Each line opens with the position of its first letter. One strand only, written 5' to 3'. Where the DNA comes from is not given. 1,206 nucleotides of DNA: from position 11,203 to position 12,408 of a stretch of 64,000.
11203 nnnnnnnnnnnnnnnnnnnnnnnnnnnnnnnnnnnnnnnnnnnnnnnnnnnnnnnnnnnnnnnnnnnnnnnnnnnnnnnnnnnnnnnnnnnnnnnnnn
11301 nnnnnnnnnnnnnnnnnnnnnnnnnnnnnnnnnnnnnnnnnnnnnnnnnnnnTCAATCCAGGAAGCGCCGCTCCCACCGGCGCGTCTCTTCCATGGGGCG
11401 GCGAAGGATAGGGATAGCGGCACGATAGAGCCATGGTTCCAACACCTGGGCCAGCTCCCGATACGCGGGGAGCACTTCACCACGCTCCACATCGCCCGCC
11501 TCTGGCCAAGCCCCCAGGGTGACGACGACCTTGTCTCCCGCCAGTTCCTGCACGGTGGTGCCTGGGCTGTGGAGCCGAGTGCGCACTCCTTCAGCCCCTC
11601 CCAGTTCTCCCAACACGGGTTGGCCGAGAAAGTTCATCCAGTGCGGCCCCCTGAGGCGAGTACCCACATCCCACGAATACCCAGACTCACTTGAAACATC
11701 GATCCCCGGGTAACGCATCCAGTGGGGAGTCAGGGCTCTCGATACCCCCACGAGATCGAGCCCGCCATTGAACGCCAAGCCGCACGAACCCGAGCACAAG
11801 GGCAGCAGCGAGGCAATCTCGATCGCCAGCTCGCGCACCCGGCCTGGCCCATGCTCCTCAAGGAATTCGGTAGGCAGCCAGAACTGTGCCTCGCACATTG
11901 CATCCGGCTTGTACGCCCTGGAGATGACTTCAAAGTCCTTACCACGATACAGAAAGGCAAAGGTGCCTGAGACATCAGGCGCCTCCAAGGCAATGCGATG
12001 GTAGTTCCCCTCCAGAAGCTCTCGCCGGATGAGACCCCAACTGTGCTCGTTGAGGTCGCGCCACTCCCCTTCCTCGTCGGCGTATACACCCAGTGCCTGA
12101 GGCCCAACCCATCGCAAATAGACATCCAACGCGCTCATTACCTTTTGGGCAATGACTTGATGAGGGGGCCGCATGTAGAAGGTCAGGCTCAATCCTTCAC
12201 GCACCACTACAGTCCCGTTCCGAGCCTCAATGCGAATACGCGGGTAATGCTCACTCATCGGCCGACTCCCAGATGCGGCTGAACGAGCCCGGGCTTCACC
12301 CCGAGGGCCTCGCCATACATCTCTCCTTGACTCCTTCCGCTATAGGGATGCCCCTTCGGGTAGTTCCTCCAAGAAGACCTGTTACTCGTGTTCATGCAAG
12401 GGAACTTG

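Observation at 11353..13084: Low-GC secreted-protein/immunity-like gene pair that overlaps the 3' end of hutH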

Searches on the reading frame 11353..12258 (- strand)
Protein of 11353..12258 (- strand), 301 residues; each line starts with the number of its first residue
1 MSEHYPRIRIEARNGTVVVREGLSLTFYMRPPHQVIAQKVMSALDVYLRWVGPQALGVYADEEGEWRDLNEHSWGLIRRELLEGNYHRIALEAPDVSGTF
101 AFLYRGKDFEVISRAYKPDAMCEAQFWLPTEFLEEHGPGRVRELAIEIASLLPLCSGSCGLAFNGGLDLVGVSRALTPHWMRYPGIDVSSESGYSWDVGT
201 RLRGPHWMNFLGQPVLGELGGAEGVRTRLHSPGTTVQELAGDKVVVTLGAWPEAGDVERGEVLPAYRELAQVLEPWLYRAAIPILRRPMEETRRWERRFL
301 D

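Call 3: search_protein_families(library=pfam, proteins=[window:11353-12258:-], max_evalue=0.1)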
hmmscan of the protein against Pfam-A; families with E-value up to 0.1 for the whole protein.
window:11353-12258:- (301 aa): 1 family
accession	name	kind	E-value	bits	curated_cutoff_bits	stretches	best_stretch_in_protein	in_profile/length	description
PF11876.13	TsiV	-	8.1e-51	173.4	25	1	40-299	2-271/271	Type VI immunity for VRR-NUC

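Call 7: search_solved_structures(query=window:11353-12258:-, max_evalue=1, show_alignments=1)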
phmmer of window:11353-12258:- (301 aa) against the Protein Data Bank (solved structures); distinct sequences matched with E-value up to 1: 11.
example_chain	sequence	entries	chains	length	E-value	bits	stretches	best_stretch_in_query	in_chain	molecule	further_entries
7drg_A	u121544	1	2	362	0.014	17.8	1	126-264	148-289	PA0821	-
6o1f_A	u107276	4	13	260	0.015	17.7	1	190-244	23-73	Tryptase alpha/beta-1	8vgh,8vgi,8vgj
6p0p_A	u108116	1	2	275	0.015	17.6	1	190-244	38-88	Tryptase alpha/beta-1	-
6vvu_A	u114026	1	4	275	0.015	17.6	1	190-244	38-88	Tryptase alpha/beta-1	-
2zeb_A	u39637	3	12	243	0.018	17.3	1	191-244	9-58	Tryptase beta 2 | Tryptase beta-2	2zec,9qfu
1a0l_A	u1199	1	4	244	0.019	17.3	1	191-244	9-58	BETA-TRYPTASE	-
2bm2_A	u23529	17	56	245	0.019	17.3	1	191-244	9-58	HUMAN BETA2 TRYPTASE | Tryptase beta-2 | Tryptase beta 2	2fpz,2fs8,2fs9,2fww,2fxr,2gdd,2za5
8vgk_A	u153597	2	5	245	0.019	17.3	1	191-244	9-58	Tryptase alpha/beta-1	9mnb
5wi6_A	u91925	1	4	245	0.029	16.7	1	191-244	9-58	Tryptase alpha/beta-1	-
8h3v_A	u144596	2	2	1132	0.76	12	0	229-280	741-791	DNA-directed RNA polymerase subunit beta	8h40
2f9o_A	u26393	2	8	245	0.99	11.7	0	191-243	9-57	Tryptase alpha-1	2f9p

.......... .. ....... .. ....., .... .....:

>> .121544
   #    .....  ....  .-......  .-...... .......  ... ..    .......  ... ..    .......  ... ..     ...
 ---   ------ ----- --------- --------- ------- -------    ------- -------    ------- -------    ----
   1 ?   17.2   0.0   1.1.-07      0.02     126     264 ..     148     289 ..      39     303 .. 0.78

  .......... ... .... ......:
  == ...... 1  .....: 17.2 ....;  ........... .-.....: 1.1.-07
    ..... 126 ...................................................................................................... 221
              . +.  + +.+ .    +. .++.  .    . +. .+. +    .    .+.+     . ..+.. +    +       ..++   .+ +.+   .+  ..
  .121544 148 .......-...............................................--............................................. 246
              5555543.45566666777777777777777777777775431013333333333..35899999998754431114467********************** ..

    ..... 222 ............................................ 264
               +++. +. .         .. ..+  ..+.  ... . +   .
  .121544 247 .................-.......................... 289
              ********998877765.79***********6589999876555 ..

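Call 8: search_protein_families(library=ncbifam, proteins=[window:11353-12258:-], max_evalue=0.1)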
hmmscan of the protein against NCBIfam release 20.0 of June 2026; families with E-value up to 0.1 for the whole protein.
window:11353-12258:- (301 aa): 0 families

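Call 91: search_dna_similar(query=window:11353-12258:-, collection=plasmids, mode=protein, max_evalue=0.001, max_rows=25)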
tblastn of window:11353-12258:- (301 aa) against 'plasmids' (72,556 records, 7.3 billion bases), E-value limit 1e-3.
Records with a match: 13; places in all: 14; records where one place covers at least 80% of the query: 0.
Best place of each record, by identity: <60% 13.
By first word of the organism name: Rhizobium 9; Agrobacterium 2; Burkholderia 1; Robbsia 1.
By predicted mobility (MOB-suite, as given by PLSDB): conjugative 9; non-mobilizable 3; mobilizable 1.
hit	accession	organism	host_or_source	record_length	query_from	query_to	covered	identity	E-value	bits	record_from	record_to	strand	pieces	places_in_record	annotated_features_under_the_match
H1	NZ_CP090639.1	Burkholderia contaminans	pharmaceutical solution,pharmaceutical ...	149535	178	299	41%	34.4%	1e-10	69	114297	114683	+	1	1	type VI immunity family protein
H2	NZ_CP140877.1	Rhizobium beringeri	Trifolium pratense,whole organism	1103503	172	299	43%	31.9%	2e-10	69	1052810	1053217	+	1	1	record has no annotation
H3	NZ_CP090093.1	Rhizobium leguminosarum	Galega,Cell culture,Plant nodule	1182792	172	299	43%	31.9%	2e-10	69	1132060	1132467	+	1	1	record has no annotation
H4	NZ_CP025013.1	Rhizobium leguminosarum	Lotus corniculatus,Bacteria culture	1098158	172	299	43%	31.2%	1e-9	66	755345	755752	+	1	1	record has no annotation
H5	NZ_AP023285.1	Agrobacterium vitis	Vitis vinifera,grapevine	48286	175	299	42%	31.9%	5e-9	65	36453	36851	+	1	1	type VI immunity family protein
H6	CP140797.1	Rhizobium beringeri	Trifolium pratense,whole organism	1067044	182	299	39%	33.6%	4e-9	65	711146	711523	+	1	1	DUF3396 domain-containing protein | hypothetical protein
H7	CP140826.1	Rhizobium beringeri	Trifolium pratense,whole organism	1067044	182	299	39%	33.6%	4e-9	65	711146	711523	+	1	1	DUF3396 domain-containing protein | hypothetical protein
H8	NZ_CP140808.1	Rhizobium beringeri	Trifolium pratense,whole organism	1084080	182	299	39%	33.6%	4e-9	65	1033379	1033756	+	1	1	record has no annotation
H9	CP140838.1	Rhizobium beringeri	Trifolium pratense,whole organism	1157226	182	299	39%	33.6%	4e-9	65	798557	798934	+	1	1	DUF3396 domain-containing protein | hypothetical protein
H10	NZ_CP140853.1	Rhizobium beringeri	Trifolium pratense,whole organism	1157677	182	299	39%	33.6%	4e-9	65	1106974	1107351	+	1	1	record has no annotation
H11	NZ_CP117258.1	Rhizobium tumorigenes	Rubus sp.,pure bacterial culture,Aerial ...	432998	175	299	42%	31.1%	3e-8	62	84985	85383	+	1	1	type VI immunity family protein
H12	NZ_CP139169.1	Robbsia andropogonis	Areca catechu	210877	182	299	39%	32.6%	4e-5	53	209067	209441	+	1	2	type VI immunity family protein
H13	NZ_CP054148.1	Agrobacterium vaccinii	Blueberry,pure bacterial culture,Tumor ...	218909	182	299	39%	32.1%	1e-8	63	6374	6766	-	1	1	type VI immunity family protein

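Call 92: get_annotated_region(hit=H1, flank=5000)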
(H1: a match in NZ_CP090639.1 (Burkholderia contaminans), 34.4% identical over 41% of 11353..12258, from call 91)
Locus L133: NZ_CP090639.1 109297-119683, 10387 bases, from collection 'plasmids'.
description: Burkholderia contaminans strain FFI45 plasmid unnamed2, complete sequence
organism: Burkholderia contaminans (NCBI taxid 488447)
taxonomy: Bacteria; Pseudomonadota; Betaproteobacteria; Burkholderiales; Burkholderiaceae; Burkholderia; Burkholderia contaminans
host: -; source: pharmaceutical solution,pharmaceutical solution; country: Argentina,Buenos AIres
typing (MOB-suite, as given by PLSDB): conjugative; relaxase MOBH; mating-pair formation MPF_T
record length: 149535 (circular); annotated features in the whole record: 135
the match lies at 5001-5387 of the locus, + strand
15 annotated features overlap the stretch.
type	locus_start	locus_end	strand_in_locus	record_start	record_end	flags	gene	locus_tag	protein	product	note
CDS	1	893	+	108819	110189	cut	-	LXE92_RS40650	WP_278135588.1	hypothetical protein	-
CDS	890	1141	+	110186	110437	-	-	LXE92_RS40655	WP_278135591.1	hypothetical protein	-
CDS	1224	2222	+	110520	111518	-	-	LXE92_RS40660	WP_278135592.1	DUF2169 domain-containing protein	-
CDS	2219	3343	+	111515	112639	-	-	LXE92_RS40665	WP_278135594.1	beta-ketoacyl synthase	-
CDS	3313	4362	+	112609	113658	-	-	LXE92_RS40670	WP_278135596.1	DUF4150 domain-containing protein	-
CDS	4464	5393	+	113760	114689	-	-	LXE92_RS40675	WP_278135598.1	type VI immunity family protein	-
CDS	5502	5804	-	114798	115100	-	-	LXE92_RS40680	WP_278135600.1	H-NS histone family protein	-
CDS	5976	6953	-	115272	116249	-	-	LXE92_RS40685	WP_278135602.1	DUF4238 domain-containing protein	-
CDS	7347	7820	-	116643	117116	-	-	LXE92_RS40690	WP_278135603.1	hypothetical protein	-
CDS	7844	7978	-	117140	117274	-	-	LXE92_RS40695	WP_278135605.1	hypothetical protein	-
CDS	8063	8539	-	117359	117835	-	-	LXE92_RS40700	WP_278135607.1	hypothetical protein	-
CDS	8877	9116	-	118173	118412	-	-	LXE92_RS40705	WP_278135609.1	hypothetical protein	-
CDS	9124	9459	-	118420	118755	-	-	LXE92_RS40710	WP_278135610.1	hypothetical protein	-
CDS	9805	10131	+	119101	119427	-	-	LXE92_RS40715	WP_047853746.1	H-NS histone family protein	-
CDS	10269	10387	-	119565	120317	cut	-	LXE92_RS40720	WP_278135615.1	SOS response-associated peptidase family protein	GO:0006974 - DNA damage response [Evidence IEA]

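Call 93: get_annotated_region(hit=H5, flank=5000)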
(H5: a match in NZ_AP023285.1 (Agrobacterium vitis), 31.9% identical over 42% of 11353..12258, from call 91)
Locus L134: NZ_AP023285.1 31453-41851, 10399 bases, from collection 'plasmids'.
description: Agrobacterium vitis strain VAT03-9 plasmid pRvVAT039d, complete sequence
organism: Agrobacterium vitis (NCBI taxid 373)
taxonomy: Bacteria; Pseudomonadota; Alphaproteobacteria; Hyphomicrobiales; Rhizobiaceae; Agrobacterium; Agrobacterium vitis
host: -; source: Vitis vinifera,grapevine; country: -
typing (MOB-suite, as given by PLSDB): non-mobilizable; replicon rep_cluster_1775; mating-pair formation MPF_T
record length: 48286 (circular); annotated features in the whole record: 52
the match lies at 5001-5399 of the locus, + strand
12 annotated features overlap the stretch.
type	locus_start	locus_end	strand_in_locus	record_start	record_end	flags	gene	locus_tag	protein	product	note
CDS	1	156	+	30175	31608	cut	-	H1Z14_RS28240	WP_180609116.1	IS1182 family transposase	-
CDS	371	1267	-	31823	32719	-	-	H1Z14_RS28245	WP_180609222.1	DMT family transporter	GO:0055085 - transmembrane transport [Evidence IEA]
CDS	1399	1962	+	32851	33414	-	-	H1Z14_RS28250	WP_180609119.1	Ada metal-binding domain-containing protein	GO:0006281 - DNA repair [Evidence IEA]; GO:0006355 - regulation of DNA-templated transcription [Evidence IEA]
CDS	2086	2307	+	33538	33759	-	-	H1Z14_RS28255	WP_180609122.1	hypothetical protein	-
CDS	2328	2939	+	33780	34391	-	-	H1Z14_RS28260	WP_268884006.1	HAD-IB family phosphatase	GO:0008152 - metabolic process [Evidence IEA]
CDS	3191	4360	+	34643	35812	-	-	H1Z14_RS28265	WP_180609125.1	hypothetical protein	-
CDS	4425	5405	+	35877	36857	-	-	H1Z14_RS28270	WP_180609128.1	type VI immunity family protein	-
CDS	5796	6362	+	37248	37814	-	-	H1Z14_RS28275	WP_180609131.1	recombinase family protein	GO:0006310 - DNA recombination [Evidence IEA]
CDS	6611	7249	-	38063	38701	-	-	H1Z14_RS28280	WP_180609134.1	GntR family transcriptional regulator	-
CDS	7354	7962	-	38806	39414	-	-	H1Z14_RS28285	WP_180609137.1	GNAT family N-acetyltransferase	-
CDS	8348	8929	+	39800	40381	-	-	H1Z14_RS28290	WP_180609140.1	recombinase family protein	GO:0006310 - DNA recombination [Evidence IEA]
CDS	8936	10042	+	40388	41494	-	-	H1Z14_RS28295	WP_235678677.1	dienelactone hydrolase family protein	-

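Call 96: search_protein_families(library=pfam, proteins=[L133:3313-4362:+, L134:3191-4360:+, L133:4464-5393:+], max_evalue=0.1)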
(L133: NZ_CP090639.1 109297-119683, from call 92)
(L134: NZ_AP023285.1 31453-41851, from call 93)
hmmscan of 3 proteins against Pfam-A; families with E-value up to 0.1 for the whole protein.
L133:3313-4362:+ (349 aa): 1 family
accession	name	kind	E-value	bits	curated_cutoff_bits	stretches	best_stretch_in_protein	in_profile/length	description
PF13665.11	Tox-PAAR-like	-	4e-35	120.7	31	1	23-125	4-107/108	Toxin PAAR-like domain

L134:3191-4360:+ (389 aa): 0 families

L133:4464-5393:+ (309 aa): 1 family
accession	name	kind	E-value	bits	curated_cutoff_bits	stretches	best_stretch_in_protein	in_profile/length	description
PF11876.13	TsiV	-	2e-30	106.6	25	1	103-308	58-271/271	Type VI immunity for VRR-NUC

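Call 97: find_homologous_proteins(query=L133:3700-4359:+, max_evalue=0.001)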
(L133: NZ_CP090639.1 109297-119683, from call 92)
Query L133:3700-4359:+ (220 aa): 35 proteins with E <= 0.001 among 279 candidates.
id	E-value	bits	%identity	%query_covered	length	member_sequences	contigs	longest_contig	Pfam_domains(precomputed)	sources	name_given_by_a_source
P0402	2.3e-140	484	94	100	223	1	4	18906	-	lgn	-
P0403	1.7e-139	481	94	100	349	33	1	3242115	PF13665.12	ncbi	ncbi:DUF4150 domain-containing protein [Burkholderia pyrrocinia]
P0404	1.5e-98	347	68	100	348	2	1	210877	PF13665.12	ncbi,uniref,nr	ncbi:DUF4150 domain-containing protein [Robbsia andropogonis]|uniref:DUF4150 domain-containing prote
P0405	4.9e-98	346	69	100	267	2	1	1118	PF13665.12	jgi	jgi:hypothetical protein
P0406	5.3e-96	339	67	100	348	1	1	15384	PF13665.12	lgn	-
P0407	4.5e-95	336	65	100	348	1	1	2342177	PF13665.12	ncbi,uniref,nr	ncbi:DUF4150 domain-containing protein [Trinickia acidisoli]|uniref:DUF4150 domain-containing protei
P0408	7.9e-95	335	67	100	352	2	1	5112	PF13665.12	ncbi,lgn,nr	ncbi:MAG: DUF4150 domain-containing protein [Chitinimonas sp.]|nr:DUF4150 domain-containing protein 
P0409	1.3e-91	325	65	100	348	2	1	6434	PF13665.12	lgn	-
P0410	2.0e-91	324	66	100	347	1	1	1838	PF13665.12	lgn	-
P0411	2.2e-90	321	65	100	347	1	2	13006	PF13665.12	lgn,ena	-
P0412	7.1e-90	319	64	100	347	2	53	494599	PF13665.12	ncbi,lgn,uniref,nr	ncbi:DUF4150 domain-containing protein [Paraburkholderia kururiensis]|uniref:DUF4150 domain-containi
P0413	2.4e-89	317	64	100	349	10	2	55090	PF13665.12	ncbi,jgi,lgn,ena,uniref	ncbi:DUF4150 domain-containing protein [Roseateles sp.]|uniref:DUF4150 domain-containing protein n=1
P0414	1.0e-86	309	59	100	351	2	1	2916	PF13665.12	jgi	jgi:hypothetical protein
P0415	3.8e-86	307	62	100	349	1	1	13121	PF13665.12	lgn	-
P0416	6.5e-86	306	63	100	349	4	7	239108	PF13665.12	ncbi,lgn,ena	-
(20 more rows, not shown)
